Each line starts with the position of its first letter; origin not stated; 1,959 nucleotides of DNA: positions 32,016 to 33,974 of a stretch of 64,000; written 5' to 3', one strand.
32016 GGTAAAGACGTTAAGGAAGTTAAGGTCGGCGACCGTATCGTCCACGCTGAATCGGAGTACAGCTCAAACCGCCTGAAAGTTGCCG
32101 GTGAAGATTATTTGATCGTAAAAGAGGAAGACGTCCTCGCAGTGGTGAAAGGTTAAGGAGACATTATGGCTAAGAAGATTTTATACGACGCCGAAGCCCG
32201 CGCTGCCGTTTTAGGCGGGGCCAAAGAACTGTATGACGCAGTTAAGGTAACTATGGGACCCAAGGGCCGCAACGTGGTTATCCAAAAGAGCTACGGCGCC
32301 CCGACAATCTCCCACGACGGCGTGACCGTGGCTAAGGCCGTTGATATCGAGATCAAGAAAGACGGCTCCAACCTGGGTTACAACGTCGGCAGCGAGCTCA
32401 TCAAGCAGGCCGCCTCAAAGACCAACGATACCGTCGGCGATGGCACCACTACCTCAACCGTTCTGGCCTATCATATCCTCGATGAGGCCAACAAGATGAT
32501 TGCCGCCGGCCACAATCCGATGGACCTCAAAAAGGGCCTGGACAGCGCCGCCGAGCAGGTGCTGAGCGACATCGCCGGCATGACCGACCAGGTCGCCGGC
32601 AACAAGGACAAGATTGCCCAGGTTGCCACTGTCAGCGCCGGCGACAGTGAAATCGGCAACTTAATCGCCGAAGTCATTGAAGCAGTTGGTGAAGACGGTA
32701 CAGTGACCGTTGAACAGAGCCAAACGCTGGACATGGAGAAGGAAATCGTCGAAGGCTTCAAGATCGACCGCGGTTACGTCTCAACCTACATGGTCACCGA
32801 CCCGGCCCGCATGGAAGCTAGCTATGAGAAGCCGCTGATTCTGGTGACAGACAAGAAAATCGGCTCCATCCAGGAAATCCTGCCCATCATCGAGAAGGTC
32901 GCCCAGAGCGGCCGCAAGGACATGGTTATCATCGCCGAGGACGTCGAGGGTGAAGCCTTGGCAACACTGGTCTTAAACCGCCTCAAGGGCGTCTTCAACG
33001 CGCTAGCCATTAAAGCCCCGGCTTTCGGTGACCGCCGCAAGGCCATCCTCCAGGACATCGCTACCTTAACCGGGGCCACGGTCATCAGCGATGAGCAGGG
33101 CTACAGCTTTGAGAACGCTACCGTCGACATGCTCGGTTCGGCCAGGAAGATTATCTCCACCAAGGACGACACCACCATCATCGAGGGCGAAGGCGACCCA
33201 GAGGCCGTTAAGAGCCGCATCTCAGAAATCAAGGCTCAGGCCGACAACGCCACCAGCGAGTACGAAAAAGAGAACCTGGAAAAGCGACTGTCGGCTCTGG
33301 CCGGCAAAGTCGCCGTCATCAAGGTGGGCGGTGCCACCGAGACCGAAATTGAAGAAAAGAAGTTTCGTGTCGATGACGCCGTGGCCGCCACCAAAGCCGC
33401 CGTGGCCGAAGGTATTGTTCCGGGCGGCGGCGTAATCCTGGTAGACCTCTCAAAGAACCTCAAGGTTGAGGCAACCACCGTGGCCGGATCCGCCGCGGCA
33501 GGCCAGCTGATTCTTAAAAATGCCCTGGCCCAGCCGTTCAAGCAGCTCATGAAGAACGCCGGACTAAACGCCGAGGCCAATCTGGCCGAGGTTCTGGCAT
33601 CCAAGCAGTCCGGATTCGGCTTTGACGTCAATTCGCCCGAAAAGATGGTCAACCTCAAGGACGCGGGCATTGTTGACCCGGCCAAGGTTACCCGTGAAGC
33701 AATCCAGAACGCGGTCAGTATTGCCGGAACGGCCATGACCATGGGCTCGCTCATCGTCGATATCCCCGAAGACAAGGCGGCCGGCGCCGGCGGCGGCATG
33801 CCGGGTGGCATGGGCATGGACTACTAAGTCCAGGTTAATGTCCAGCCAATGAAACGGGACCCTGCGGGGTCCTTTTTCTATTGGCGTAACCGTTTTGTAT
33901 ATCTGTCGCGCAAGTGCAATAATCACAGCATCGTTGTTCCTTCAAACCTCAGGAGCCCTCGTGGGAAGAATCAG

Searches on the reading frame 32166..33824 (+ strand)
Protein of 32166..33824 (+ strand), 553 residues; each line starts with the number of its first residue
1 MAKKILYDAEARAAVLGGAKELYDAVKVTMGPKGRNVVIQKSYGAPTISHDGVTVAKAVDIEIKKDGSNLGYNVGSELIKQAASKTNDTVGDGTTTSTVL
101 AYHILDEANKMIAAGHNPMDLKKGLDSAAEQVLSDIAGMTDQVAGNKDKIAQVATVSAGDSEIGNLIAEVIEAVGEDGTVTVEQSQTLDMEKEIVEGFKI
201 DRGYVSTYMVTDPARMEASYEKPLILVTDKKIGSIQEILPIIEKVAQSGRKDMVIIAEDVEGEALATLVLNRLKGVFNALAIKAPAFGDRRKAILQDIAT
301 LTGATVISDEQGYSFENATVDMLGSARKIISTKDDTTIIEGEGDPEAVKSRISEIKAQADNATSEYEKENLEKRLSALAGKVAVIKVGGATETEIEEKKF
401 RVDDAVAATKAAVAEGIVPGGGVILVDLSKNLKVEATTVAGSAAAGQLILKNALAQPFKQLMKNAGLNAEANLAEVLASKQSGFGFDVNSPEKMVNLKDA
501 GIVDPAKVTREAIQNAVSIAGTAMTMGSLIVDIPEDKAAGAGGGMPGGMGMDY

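Call 11: find_homologous_proteins(query=window:32166-33824:+)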
Query window:32166-33824:+ (553 aa): 8000 proteins with E <= 0.001 among 8000 candidates; the best 120 are listed.
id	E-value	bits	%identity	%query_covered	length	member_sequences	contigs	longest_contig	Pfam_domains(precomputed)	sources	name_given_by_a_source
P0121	0.0e+0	1146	100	100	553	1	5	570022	PF00118.30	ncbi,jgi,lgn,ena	-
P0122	0.0e+0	1118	98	100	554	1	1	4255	PF00118.30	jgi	-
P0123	0.0e+0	1114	97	100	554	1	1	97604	PF00118.30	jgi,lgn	jgi:chaperonin GroEL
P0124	0.0e+0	1114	97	100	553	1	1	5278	PF00118.30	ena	-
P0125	0.0e+0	1113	97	100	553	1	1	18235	PF00118.30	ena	-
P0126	0.0e+0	1111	97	100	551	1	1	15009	PF00118.30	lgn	-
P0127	0.0e+0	1095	96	97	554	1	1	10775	PF00118.30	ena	-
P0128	0.0e+0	1087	95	100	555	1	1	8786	PF00118.30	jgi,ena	-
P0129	0.0e+0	1010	88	100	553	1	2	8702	PF00118.30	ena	-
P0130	1.1e-290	983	85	97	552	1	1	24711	PF00118.30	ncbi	-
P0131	1.2e-285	966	85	97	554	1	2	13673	PF00118.30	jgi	jgi:chaperonin GroEL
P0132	1.0e-279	947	83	97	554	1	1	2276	PF00118.30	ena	-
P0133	5.9e-274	928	79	100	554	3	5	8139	PF00118.30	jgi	jgi:chaperonin GroEL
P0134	8.0e-272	921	78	98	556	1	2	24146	PF00118.30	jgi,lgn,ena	jgi:chaperonin GroEL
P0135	8.0e-270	914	80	98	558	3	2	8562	PF00118.30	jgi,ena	-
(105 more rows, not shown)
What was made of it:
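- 32166..33827 (+): groEL, the left anchor of the conserved block, used here as the taxonomic marker. Saccharimonadia or Saccharimonadales at 75-79% identity (call 11).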

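Call 15: find_encoding_contigs(protein=P0121, flank=10000, max_places=5)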
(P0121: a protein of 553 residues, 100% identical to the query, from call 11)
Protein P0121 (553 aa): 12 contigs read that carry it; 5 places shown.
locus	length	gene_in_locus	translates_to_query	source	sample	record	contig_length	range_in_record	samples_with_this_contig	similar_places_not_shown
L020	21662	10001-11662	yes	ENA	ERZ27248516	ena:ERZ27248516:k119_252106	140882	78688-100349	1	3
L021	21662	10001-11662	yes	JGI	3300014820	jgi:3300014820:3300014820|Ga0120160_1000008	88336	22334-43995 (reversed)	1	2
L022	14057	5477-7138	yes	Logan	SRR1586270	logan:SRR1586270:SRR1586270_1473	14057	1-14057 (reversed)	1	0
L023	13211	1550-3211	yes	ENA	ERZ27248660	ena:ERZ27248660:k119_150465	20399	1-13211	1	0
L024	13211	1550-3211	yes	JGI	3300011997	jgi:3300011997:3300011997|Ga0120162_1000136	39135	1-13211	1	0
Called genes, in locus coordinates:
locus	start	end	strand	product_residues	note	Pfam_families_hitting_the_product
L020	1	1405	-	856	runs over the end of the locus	PF00133:tRNA-synt_1, PF09334:tRNA-synt_1g, PF13603:tRNA-synt_1_2, PF08264:Anticodon_1, PF10458:Val_tRNA-synt_C (weak)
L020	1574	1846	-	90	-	-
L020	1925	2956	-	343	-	PF02543:Carbam_trans_N (faint), PF00814:TsaD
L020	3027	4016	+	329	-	PF02388:FemAB, PF09924:LPG_synthase_C (faint), PF02388:FemAB, PF13480:Acetyltransf_6, PF02388:FemAB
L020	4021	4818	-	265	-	PF03372:Exo_endo_phos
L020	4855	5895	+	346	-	PF02388:FemAB, PF13480:Acetyltransf_6, PF02388:FemAB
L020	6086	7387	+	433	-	PF08245:Mur_ligase_M, PF02875:Mur_ligase_C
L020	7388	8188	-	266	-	PF19420:DDAH_eukar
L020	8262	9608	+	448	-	PF02878:PGM_PMM_I, PF02879:PGM_PMM_II, PF02880:PGM_PMM_III, PF00408:PGM_PMM_IV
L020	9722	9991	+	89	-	PF00166:Cpn10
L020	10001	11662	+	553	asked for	PF00118:Cpn60_TCP1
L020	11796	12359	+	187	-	-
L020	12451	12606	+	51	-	-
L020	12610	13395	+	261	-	-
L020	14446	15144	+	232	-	-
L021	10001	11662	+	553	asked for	PF00118:Cpn60_TCP1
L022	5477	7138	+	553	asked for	PF00118:Cpn60_TCP1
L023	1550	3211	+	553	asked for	PF00118:Cpn60_TCP1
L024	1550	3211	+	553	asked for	PF00118:Cpn60_TCP1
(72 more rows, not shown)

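Call 16: find_encoding_contigs(protein=P0123, flank=10000, max_places=2)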
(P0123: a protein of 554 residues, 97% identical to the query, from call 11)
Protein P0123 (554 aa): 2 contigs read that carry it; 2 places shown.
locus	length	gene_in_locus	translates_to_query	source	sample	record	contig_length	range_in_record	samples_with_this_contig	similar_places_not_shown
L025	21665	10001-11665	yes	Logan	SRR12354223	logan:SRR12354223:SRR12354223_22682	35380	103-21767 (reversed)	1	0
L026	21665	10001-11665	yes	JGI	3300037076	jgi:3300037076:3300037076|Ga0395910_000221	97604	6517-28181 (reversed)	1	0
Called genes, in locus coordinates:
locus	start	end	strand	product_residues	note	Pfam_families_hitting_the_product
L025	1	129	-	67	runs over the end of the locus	-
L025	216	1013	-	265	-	PF03372:Exo_endo_phos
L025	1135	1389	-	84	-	-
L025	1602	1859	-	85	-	-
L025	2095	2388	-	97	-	-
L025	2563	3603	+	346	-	PF02388:FemAB, PF13480:Acetyltransf_6, PF02388:FemAB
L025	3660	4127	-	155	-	-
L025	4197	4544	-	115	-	-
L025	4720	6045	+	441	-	PF08245:Mur_ligase_M, PF02875:Mur_ligase_C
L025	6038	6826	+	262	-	PF02153:PDH_N, PF20463:PDH_C (weak), PF26213:TYRAAT1_C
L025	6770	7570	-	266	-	PF19420:DDAH_eukar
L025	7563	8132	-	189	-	PF00800:PDT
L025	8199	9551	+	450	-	PF02878:PGM_PMM_I, PF02879:PGM_PMM_II, PF02880:PGM_PMM_III, PF00408:PGM_PMM_IV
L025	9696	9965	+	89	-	PF00166:Cpn10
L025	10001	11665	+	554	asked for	PF00118:Cpn60_TCP1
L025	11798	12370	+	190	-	-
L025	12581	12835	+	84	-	-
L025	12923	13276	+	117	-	-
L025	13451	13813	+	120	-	-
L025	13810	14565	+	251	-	-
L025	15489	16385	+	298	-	-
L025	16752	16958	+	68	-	-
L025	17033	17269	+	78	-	PF24254:DUF7455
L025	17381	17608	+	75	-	-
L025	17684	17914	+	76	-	PF24254:DUF7455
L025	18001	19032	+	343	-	PF01380:SIS (weak), PF10432:bact-PGI_C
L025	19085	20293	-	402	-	PF12704:MacB_PCD, PF02687:FtsX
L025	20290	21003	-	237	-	PF00005:ABC_tran, PF02463:SMC_N (faint), PF13304:AAA_21 (faint)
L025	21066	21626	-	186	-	PF03352:Adenine_glyco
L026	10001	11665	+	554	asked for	PF00118:Cpn60_TCP1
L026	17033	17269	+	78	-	PF24254:DUF7455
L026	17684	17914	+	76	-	PF24254:DUF7455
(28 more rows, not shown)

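Call 17: find_encoding_contigs(protein=P0130, flank=10000, max_places=2)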
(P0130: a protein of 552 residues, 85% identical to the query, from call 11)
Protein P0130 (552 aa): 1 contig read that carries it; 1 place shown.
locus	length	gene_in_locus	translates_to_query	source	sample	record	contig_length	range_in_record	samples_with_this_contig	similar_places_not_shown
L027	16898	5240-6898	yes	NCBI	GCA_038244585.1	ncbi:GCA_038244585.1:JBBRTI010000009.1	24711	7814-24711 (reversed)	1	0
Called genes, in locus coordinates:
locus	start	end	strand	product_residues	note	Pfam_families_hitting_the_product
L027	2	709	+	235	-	?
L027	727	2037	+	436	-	PF08245:Mur_ligase_M, PF02875:Mur_ligase_C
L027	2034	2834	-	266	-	PF19420:DDAH_eukar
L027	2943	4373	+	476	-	PF02878:PGM_PMM_I, PF02879:PGM_PMM_II, PF02880:PGM_PMM_III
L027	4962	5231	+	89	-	PF00166:Cpn10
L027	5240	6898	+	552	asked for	PF00118:Cpn60_TCP1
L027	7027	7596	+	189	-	-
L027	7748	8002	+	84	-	-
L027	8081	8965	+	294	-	-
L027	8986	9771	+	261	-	-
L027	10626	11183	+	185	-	-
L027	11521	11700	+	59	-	-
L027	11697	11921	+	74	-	PF24254:DUF7455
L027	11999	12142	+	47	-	-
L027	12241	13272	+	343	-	PF01380:SIS (weak), PF10432:bact-PGI_C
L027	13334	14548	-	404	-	PF12704:MacB_PCD, PF02687:FtsX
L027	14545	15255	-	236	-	PF00005:ABC_tran, PF02463:SMC_N (weak), PF13304:AAA_21 (faint)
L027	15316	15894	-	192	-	PF03352:Adenine_glyco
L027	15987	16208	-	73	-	-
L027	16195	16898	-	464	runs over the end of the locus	PF01145:Band_7, PF15975:Flot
